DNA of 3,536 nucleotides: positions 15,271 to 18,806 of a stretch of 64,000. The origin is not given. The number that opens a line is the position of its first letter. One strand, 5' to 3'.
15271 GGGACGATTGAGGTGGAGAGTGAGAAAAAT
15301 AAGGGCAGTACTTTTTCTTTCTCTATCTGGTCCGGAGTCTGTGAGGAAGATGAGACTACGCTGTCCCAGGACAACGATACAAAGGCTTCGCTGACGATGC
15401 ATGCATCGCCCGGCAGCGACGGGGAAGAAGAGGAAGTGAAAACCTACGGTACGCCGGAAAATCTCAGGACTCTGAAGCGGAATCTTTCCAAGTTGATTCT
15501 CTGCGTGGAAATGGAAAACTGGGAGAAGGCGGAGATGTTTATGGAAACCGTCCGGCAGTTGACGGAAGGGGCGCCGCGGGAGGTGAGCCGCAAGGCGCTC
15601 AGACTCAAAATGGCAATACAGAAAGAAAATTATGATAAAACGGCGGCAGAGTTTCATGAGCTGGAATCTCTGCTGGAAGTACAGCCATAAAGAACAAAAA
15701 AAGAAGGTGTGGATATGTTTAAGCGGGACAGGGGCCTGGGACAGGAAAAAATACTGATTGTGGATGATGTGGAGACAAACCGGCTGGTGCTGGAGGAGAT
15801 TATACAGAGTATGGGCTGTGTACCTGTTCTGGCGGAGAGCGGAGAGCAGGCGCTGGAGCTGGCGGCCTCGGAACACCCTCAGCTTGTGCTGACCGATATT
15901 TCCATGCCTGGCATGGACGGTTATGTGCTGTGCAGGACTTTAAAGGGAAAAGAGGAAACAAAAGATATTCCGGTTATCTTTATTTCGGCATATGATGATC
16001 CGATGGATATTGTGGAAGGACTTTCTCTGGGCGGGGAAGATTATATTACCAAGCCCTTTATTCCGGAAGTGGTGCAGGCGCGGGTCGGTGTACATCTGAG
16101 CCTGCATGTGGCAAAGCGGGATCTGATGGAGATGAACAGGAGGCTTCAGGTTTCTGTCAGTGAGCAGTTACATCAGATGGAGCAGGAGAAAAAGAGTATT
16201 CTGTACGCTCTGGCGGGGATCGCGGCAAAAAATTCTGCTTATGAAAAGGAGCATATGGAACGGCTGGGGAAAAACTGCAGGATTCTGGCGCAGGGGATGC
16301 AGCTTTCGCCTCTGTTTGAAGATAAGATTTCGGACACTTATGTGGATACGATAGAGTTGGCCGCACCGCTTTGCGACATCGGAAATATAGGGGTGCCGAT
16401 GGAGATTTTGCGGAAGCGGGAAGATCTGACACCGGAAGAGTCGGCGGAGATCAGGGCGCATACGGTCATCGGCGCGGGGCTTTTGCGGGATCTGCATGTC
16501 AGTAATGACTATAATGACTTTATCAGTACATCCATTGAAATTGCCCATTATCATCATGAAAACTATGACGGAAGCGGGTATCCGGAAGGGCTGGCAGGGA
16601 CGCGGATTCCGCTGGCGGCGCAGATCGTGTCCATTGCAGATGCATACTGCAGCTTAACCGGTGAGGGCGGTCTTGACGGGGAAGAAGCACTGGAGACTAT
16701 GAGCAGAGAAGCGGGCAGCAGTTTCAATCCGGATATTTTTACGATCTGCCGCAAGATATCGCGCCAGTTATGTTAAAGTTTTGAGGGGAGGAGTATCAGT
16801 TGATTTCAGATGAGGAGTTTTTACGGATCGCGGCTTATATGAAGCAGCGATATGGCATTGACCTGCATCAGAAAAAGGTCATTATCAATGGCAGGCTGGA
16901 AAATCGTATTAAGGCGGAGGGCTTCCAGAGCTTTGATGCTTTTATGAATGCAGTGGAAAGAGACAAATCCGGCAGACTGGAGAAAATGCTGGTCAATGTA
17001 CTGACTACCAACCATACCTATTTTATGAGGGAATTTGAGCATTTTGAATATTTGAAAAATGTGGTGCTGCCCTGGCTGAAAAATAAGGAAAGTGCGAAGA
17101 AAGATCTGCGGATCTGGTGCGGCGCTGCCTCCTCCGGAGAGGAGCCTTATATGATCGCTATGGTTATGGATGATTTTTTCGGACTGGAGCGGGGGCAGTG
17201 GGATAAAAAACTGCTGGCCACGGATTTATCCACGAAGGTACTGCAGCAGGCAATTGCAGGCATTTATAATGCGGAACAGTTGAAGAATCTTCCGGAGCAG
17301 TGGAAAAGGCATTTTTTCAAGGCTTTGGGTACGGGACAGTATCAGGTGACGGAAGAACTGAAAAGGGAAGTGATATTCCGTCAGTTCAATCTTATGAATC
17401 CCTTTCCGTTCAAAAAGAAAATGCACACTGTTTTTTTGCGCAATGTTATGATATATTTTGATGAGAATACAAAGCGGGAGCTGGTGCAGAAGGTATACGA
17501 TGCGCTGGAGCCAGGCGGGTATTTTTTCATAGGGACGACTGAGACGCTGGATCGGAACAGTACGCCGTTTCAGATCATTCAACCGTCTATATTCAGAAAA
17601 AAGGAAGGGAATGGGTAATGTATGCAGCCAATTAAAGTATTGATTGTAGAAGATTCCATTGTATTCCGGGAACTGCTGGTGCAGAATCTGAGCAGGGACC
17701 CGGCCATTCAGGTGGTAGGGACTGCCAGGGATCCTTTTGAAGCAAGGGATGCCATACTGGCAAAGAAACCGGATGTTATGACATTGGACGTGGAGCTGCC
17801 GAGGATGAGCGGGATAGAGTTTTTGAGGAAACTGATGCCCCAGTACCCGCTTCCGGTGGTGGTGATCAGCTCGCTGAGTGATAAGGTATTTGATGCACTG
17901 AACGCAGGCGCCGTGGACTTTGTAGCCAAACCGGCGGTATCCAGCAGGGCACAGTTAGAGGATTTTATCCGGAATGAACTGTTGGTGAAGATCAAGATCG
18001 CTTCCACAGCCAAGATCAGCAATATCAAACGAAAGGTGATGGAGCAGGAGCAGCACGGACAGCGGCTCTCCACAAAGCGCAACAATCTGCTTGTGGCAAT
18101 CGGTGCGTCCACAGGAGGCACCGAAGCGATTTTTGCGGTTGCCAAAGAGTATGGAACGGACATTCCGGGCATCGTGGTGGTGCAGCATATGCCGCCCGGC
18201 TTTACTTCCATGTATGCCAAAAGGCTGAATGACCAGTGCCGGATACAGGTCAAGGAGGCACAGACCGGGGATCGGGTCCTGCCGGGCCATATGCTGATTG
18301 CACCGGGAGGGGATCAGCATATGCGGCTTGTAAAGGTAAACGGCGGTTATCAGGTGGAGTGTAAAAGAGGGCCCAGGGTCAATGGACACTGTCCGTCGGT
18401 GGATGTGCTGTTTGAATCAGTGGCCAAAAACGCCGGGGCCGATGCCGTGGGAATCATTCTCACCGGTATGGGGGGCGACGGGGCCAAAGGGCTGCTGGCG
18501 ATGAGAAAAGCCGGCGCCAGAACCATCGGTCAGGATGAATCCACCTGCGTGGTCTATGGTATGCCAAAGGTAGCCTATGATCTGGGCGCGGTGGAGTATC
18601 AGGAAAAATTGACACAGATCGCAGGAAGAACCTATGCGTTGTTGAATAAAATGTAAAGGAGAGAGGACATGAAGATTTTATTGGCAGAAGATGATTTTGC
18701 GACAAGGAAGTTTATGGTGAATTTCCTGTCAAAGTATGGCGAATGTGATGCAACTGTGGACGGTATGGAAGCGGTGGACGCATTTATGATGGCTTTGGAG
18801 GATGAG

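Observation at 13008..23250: A Che-type chemosensory cassette shares one operon with a PAS kinase and two REC-HD-GYP proteins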

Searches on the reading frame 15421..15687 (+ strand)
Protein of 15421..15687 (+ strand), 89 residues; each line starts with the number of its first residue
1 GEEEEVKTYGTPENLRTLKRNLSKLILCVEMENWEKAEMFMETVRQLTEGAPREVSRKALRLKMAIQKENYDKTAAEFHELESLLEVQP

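Call 73: predict_structure(protein=window:15421-15687:+)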
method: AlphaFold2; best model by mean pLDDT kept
length: 89 residues; sequences in the alignment: 1
mean_pLDDT: 89.1   pTM: 0.77
mean pLDDT of the five models: 89.1, 87.9, 87.9, 87.6, 86.7
residues with pLDDT >= 90: 67; 70-90: 12; 50-70: 8; < 50: 2
segments of 3 or more residues with pLDDT < 50: none
pLDDT, mean of each block of 10 residues (from residue 1): 63 90 97 97 93 93 97 96 75
secondary structure, 60 per line:
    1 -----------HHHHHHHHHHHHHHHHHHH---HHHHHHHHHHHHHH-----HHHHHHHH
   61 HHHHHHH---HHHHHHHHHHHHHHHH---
elements in order: H12-30 H34-47 H53-67 H71-86

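Call 77: fold_search(model_id=the predicted structure, library=pdb)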
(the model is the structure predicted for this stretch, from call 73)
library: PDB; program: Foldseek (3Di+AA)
matches with E <= 10: 516; with E <= 0.001: 0
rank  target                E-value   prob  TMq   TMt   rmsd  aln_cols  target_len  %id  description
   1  8iwh_Q                8.7e-02  0.99  0.49  0.30   5.3        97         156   15  Structure and characteristics of a photosystem II supercomplex containing monomeric LHCX and dimeric FCPII antennae fr (released 2023-10-25)
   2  1wn0_C                9.7e-02  1.00  0.59  0.40   4.2        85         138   12  Crystal Structure of Histidine-containing Phosphotransfer Protein, ZmHP2, from maize (released 2005-01-25)
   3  7n8o_Q                1.3e-01  0.89  0.43  0.33   6.9       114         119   14  High-resolution structure of photosystem II from the mesophilic cyanobacterium, Synechocystis sp. PCC 6803 (released 2021-12-29)
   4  1yvi_A                1.5e-01  0.99  0.57  0.39   3.4        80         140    9  X-RAY STRUCTURE OF PUTATIVE HISTIDINE-CONTAINING PHOSPHOTRANSFER PROTEIN FROM RICE, AK104879 (released 2005-02-22)
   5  9e0s_A                1.5e-01  0.85  0.37  0.20  12.7       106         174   18  Cryo-EM structure of a the periplasmic insert from Myxococcus TAtC (released 2025-08-27)
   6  1yvi_B                1.6e-01  0.97  0.50  0.37   4.0        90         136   10  X-RAY STRUCTURE OF PUTATIVE HISTIDINE-CONTAINING PHOSPHOTRANSFER PROTEIN FROM RICE, AK104879 (released 2005-02-22)
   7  8bd3_U                1.7e-01  0.99  0.59  0.38   6.6        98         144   12  Cryo-EM structure of the Photosystem II - LHCII supercomplex from Chlorella ohadi (released 2023-08-09)
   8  9i4t_Q                1.7e-01  0.97  0.50  0.33   5.5        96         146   12  Photosystem II from Arabidopsis thaliana (released 2026-03-25)
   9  9phw_Q                2.1e-01  0.87  0.47  0.38   7.9       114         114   12  Structure of the D1-Val185Asn mutated photosystem II complex with slow O-O bond formation reveals changes in the Cl1 w (released 2025-10-22)
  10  9k8d_A                2.3e-01  1.00  0.71  0.74   2.1        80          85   14  Cryo-EM structure of C3 symmetric interface of designed zinc-induced tetrahedron Cage-t32-Zn1-HEHE-34 (released 2025-10-29)
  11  9k8d_B                2.6e-01  1.00  0.72  0.74   2.3        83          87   17  Cryo-EM structure of C3 symmetric interface of designed zinc-induced tetrahedron Cage-t32-Zn1-HEHE-34 (released 2025-10-29)
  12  9e0s_B                2.6e-01  0.60  0.32  0.18  12.6       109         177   14  Cryo-EM structure of a the periplasmic insert from Myxococcus TAtC (released 2025-08-27)
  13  3us6                  2.7e-01  1.00  0.67  0.43   2.7        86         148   12  Crystal Structure of Histidine-containing Phosphotransfer Protein MtHPt1 from Medicago truncatula (released 2012-01-18)
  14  1wn0_B                2.9e-01  0.99  0.59  0.44   3.2        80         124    9  Crystal Structure of Histidine-containing Phosphotransfer Protein, ZmHP2, from maize (released 2005-01-25)
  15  6kac_Q                3.0e-01  0.97  0.57  0.35   6.3        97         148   10  Cryo-EM structure of the C2S2-type PSII-LHCII supercomplex from Chlamydomonas reihardtii (released 2019-10-23)
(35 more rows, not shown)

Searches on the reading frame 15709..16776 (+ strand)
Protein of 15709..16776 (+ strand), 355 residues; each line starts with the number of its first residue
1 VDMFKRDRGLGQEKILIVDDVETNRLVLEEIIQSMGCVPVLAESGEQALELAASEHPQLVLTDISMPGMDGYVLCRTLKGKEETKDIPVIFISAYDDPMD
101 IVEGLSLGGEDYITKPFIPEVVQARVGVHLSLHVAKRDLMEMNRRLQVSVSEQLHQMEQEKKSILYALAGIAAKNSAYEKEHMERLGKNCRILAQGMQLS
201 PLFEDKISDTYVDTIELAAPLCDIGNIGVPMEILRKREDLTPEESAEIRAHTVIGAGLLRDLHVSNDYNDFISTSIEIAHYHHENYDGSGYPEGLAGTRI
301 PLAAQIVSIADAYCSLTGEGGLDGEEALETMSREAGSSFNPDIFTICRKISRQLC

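Call 3: search_protein_families(library=pfam, proteins=[window:15709-16776:+], max_evalue=0.01)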
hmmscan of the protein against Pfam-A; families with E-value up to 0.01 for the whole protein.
window:15709-16776:+ (355 aa): 3 families
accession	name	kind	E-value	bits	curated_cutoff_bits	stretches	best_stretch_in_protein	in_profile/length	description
PF00072.30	Response_reg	-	2e-27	96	30.2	1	15-125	1-109/111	Response regulator receiver domain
PF13487.12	HD_5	-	1.6e-26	93.5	27.2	1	206-342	33-169/170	HD domain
PF01966.28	HD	-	1.2e-12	48.5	22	1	181-313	3-113/116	HD domain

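Call 8: search_solved_structures(query=window:15709-16776:+, show_alignments=3)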
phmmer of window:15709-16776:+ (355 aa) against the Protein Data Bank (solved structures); distinct sequences matched with E-value up to 0.001: 278 (the best 60 are shown).
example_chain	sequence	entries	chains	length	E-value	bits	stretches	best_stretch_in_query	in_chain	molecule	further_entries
9g85_A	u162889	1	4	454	6e-31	110.7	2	14-127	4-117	Response regulator PleD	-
2wb4_A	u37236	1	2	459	6.2e-31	110.7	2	14-127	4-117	DIGUANYLATE CYCLASE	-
9g86_A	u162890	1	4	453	6.5e-31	110.6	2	14-127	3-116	Response regulator PleD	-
1w25_A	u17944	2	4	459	6.8e-31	110.6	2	14-127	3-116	STALKED-CELL DIFFERENTIATION CONTROLLING PROTEIN | RESPONSE REGULATOR PLED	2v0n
4r8z_A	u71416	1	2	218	1.4e-25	93.1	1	155-343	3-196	Cyclic di-GMP phosphodiesterase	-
9xzo_A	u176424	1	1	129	5.7e-22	81.2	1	14-132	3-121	De novo protein M1X0B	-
3gt7_A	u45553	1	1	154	5.5e-21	78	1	14-126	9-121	Sensor protein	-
1mvo_A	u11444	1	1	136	7.7e-21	77.5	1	13-131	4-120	PhoP response regulator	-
9ji3_J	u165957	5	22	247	2.6e-19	72.5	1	12-147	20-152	DNA-binding response regulator | Possible two component system response transcriptional positive regulator PhoP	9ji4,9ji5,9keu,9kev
3r0j_A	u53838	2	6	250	2.7e-19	72.4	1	12-147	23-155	POSSIBLE TWO COMPONENT SYSTEM RESPONSE TRANSCRIPTIONAL POSITIVE REGULATOR PHOP | Response regulator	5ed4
2zwm_A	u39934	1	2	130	6.3e-18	67.9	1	13-131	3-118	Transcriptional regulatory protein yycF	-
4b09_A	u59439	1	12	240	7.2e-18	67.7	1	14-153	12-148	TRANSCRIPTIONAL REGULATORY PROTEIN BAER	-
3f6p_A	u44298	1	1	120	8.2e-18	67.6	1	13-130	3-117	Transcriptional regulatory protein yycF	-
3t6k_A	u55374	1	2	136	1.2e-17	67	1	12-126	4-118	Response regulator receiver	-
3nhz_A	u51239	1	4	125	1.8e-17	66.4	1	12-130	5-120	Two component system transcriptional regulator mtrA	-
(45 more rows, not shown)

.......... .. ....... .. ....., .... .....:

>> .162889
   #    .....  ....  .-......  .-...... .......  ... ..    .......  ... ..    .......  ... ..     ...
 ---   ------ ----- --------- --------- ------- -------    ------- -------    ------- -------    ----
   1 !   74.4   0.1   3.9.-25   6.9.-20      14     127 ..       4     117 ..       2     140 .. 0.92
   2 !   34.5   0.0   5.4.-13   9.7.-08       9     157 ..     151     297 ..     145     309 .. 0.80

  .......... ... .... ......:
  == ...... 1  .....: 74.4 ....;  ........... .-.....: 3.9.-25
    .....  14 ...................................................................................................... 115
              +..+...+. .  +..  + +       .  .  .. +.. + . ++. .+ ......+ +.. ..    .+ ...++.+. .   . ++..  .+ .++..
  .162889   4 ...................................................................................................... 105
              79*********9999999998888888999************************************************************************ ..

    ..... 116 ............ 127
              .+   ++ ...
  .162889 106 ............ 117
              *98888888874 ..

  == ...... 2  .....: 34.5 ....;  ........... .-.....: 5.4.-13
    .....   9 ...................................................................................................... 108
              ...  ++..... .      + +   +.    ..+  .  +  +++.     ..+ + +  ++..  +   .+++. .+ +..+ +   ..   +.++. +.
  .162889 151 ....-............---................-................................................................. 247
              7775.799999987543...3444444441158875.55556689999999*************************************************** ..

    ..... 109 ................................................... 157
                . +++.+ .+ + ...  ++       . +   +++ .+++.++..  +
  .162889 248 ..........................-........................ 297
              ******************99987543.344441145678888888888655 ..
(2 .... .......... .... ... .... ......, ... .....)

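Call 12: search_protein_families(library=ncbifam, proteins=[window:15709-16776:+], max_evalue=0.001)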
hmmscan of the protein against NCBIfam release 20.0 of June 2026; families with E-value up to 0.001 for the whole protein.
window:15709-16776:+ (355 aa): 94 families (the best 25 are shown)
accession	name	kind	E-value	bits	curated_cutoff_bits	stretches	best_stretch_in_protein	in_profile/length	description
NF053512.1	nitric_RR_NosR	exception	1.4e-36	126.5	400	2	155-351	168-354/422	response regulator c-di-GMP phosphodiesterase, NosR family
NF007135.0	PRK09581.1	equivalog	2.6e-29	102.4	474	1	14-153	4-144/457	PleD family two-component system response regulator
NF053854.1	RespRegPhoBBctds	equivalog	3.2e-25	88.8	270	1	15-162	1-145/225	two-component system response regulator PhoB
NF045944.1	ResRegRpaBCyano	equivalog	1.5e-24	86.7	330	1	16-162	1-143/229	response regulator transcription factor RpaB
TIGR02154.1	PhoB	equivalog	7.9e-24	84.2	296.2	1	12-163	2-152/226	phosphate regulon transcriptional regulator PhoB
NF040689.1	MtrAB_MtrA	equivalog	8.7e-24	84.1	300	1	15-164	1-145/219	MtrAB system response regulator MtrA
NF008296.0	PRK11083.1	equivalog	4e-23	82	273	1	12-166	3-147/228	two-component system response regulator CreB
NF041880.1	EPS_EpsF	equivalog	5.4e-22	77.9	900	1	18-149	1-133/492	response regulator EpsF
NF041733.1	resp_reg_CseB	equivalog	2.6e-21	76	350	1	14-170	2-155/228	two-component system response regulator CseB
NF040534.1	resp_reg_YycF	equivalog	3.3e-21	75.6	340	1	14-148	2-133/231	response regulator YycF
NF007005.1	PRK09468.1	equivalog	4.9e-20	72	331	1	12-128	3-117/237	osmolarity response regulator transcription factor OmpR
NF007982.1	PRK10710.1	equivalog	8.1e-20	71.4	380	1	12-163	7-153/235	envelope stress response regulator BaeR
NF007969.0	PRK10693.1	equivalog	1e-19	70.7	329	1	9-128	4-120/337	two-component system response regulator RssB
NF033120.0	vanR_FM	exception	7.1e-19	68.4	460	1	14-150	5-137/231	vancomycin resistance response regulator transcription factor, VanR-F/VanR-M family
NF008469.0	PRK11361.1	equivalog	2.1e-18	66.3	714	1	13-151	5-141/461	acetoacetate metabolism transcriptional regulator AtoC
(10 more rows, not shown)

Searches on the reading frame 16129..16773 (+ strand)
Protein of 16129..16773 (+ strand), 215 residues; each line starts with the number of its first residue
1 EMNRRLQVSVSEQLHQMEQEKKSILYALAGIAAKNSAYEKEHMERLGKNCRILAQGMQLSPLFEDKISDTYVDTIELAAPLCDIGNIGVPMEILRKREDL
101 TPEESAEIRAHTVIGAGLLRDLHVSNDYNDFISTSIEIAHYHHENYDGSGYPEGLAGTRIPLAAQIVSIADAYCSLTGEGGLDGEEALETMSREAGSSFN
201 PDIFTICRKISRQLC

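Call 22: search_solved_structures(query=window:16129-16773:+, show_alignments=4, max_evalue=0.00001)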
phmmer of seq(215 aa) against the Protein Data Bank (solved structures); distinct sequences matched with E-value up to 0.00001: 5.
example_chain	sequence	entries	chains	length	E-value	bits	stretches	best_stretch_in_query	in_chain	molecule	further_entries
4r8z_A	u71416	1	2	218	4.7e-26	94.6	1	15-203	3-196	Cyclic di-GMP phosphodiesterase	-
4mcw_A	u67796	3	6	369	2e-16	63.2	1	18-205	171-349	Metal dependent phosphohydrolase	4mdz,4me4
5z7c_A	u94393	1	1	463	6e-15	58.4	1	26-205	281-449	3'3'-cGAMP-specific phosphodiesterase 3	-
9rbz_A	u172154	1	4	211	2e-11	46.9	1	68-204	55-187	HD domain/sensory box protein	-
9rc0_A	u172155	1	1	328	5.7e-11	45.4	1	69-203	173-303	HD domain/sensory box protein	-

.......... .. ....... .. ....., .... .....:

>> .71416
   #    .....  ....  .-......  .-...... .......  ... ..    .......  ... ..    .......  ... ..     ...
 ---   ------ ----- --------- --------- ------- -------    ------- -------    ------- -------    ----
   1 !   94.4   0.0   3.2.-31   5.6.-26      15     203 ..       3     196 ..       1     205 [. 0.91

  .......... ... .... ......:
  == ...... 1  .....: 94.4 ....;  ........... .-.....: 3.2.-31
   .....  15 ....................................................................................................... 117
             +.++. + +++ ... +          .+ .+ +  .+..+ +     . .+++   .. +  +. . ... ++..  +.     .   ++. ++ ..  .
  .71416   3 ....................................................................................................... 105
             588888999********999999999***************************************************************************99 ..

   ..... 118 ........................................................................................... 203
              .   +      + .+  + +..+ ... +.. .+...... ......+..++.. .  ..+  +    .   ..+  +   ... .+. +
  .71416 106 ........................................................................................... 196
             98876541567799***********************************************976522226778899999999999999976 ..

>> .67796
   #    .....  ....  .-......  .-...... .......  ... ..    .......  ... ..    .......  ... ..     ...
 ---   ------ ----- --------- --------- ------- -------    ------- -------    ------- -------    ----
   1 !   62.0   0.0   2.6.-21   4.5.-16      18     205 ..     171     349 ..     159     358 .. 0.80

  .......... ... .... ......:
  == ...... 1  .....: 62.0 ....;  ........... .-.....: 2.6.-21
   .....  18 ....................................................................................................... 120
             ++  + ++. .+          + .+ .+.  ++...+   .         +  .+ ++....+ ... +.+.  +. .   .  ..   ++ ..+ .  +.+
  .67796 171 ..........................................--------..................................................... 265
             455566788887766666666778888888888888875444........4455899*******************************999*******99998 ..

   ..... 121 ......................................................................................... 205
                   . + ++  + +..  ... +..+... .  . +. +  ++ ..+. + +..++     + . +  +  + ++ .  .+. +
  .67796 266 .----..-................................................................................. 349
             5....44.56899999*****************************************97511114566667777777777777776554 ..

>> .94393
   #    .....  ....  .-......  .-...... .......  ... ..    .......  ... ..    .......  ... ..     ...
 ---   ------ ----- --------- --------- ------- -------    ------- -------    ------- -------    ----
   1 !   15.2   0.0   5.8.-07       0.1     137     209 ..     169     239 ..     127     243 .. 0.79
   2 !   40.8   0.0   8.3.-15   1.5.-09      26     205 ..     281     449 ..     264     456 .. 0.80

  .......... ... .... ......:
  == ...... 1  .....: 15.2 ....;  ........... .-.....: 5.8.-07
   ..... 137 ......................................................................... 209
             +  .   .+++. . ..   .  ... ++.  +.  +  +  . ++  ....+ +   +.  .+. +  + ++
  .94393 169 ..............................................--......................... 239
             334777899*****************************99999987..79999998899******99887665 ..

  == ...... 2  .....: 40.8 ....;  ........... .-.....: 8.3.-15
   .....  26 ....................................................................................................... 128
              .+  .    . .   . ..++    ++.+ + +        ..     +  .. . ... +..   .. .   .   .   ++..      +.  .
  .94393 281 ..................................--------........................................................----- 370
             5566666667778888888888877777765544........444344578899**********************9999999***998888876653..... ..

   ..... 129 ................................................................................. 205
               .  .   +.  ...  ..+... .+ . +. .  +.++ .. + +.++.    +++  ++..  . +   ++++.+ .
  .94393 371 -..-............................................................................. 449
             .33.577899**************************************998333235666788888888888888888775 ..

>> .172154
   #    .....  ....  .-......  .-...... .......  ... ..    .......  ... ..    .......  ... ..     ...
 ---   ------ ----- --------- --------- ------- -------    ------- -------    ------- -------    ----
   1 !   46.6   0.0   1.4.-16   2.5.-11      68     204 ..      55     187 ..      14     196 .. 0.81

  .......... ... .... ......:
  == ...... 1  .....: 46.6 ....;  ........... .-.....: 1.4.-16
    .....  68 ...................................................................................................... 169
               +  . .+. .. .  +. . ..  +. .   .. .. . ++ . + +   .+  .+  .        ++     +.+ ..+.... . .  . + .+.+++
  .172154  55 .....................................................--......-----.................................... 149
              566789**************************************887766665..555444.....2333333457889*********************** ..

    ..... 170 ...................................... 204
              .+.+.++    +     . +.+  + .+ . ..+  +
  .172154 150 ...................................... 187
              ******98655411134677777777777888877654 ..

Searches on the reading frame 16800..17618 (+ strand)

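Call 3: search_protein_families(library=pfam, proteins=[window:16800-17618:+], max_evalue=0.01)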
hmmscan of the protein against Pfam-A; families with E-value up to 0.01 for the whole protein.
window:16800-17618:+ (272 aa): 4 families
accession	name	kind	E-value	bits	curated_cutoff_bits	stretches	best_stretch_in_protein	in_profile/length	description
PF01739.24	CheR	-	2.3e-55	187.5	27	1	71-261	1-190/195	CheR methyltransferase, SAM binding domain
PF03705.20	CheR_N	-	1.8e-10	40.8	27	1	5-56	1-53/53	CheR methyltransferase, all-alpha domain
PF01465.25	GRIP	-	0.0003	21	24.4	0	82-102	4-25/44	GRIP domain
PF13649.12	Methyltransf_25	-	0.0056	17.8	27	0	190-240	47-97/97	Methyltransferase domain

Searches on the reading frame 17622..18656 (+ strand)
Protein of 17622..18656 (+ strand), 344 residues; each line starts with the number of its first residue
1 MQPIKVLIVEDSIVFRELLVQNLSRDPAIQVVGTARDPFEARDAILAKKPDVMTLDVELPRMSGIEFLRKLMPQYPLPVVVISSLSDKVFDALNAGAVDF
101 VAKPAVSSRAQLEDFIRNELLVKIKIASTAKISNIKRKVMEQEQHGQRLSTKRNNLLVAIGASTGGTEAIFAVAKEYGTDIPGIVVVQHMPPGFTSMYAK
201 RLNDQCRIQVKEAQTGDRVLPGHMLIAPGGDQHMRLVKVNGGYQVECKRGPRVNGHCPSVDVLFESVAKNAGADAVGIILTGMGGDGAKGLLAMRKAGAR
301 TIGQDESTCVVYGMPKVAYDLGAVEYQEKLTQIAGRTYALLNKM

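Call 3: search_protein_families(library=pfam, proteins=[window:17622-18656:+], max_evalue=0.01)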
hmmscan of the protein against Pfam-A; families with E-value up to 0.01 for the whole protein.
window:17622-18656:+ (344 aa): 2 families
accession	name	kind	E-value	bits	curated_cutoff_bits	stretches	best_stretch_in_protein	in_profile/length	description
PF01339.22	CheB_methylest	-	6.6e-62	208.7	24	1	158-335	1-172/174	CheB methylesterase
PF00072.30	Response_reg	-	5e-20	72.2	30.2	1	6-105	1-101/111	Response regulator receiver domain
